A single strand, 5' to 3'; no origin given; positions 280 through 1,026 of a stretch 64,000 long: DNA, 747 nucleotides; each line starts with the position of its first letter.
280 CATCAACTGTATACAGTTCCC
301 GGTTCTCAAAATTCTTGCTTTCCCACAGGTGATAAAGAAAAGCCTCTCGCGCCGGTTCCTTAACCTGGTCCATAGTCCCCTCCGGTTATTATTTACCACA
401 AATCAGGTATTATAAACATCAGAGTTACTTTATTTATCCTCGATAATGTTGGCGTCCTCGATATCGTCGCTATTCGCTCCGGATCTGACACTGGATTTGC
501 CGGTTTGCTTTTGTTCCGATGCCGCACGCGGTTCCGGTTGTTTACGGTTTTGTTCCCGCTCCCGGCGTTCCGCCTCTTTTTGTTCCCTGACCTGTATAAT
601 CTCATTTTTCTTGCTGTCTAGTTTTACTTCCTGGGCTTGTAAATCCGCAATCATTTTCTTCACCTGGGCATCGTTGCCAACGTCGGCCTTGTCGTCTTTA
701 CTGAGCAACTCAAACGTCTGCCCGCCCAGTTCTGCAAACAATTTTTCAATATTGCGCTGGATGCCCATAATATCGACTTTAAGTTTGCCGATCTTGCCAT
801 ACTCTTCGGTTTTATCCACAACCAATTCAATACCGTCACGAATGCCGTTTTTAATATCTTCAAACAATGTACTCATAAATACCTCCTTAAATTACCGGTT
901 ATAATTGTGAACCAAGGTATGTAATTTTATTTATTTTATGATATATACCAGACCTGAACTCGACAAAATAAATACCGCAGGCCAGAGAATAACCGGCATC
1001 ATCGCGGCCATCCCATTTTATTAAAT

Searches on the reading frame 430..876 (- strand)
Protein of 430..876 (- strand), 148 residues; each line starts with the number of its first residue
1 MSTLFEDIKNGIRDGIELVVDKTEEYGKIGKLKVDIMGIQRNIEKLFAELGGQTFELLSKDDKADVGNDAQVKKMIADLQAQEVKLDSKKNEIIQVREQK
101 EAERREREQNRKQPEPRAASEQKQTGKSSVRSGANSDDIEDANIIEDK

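Call 60: find_encoding_contigs(protein=window:430-876:-, flank=10000, max_places=3)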
Protein window:430-876:- (148 aa): 10 contigs read that carry it; 2 places shown.
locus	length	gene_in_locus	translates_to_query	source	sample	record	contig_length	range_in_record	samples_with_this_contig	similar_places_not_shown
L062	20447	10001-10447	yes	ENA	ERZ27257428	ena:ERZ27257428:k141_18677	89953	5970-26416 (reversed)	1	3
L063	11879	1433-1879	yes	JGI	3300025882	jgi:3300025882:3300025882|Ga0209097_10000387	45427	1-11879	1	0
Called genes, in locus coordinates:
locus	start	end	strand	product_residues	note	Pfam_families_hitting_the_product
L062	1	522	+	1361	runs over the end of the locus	PF22148:Fervidolysin_NPro-like (weak), PF00082:Peptidase_S8, PF18962:Por_Secre_tail (weak), PF13860:FlgD_ig (weak)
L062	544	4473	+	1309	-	PF08126:Propeptide_C25, PF01364:Peptidase_C25, PF03785:Peptidase_C25_C, PF13620:CarboxypepD_reg (faint), PF13860:FlgD_ig, PF18962:Por_Secre_tail (faint)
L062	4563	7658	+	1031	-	PF07690:MFS_1 (weak), PF01564:Spermine_synth, PF00515:TPR_1 (faint), PF07719:TPR_2 (faint), PF13371:TPR_9 (weak), PF14559:TPR_19 (weak), PF13432:TPR_16, PF14559:TPR_19 (weak), +9 more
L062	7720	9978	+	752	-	PF00082:Peptidase_S8, PF13860:FlgD_ig (weak), PF18962:Por_Secre_tail (weak)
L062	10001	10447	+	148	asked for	-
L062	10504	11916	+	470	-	PF11013:DUF2851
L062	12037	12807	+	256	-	PF00590:TP_methylase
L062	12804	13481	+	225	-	PF01066:CDP-OH_P_transf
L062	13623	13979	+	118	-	PF02261:Asp_decarbox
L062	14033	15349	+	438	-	PF07994:NAD_binding_5, PF01658:Inos-1-P_synth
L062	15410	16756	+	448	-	PF01943:Polysacc_synt (faint), PF01554:MatE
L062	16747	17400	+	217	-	PF02223:Thymidylate_kin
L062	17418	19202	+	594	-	PF22694:CtpB_N-like, PF00595:PDZ (weak), PF13180:PDZ_2 (weak), PF17820:PDZ_6, PF03572:Peptidase_S41, PF28547:CHD_PDZ-protease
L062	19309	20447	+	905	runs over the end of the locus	PF01326:PPDK_N, PF00391:PEP-utilizers, PF02896:PEP-utilizers_C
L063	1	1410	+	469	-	?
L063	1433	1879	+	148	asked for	-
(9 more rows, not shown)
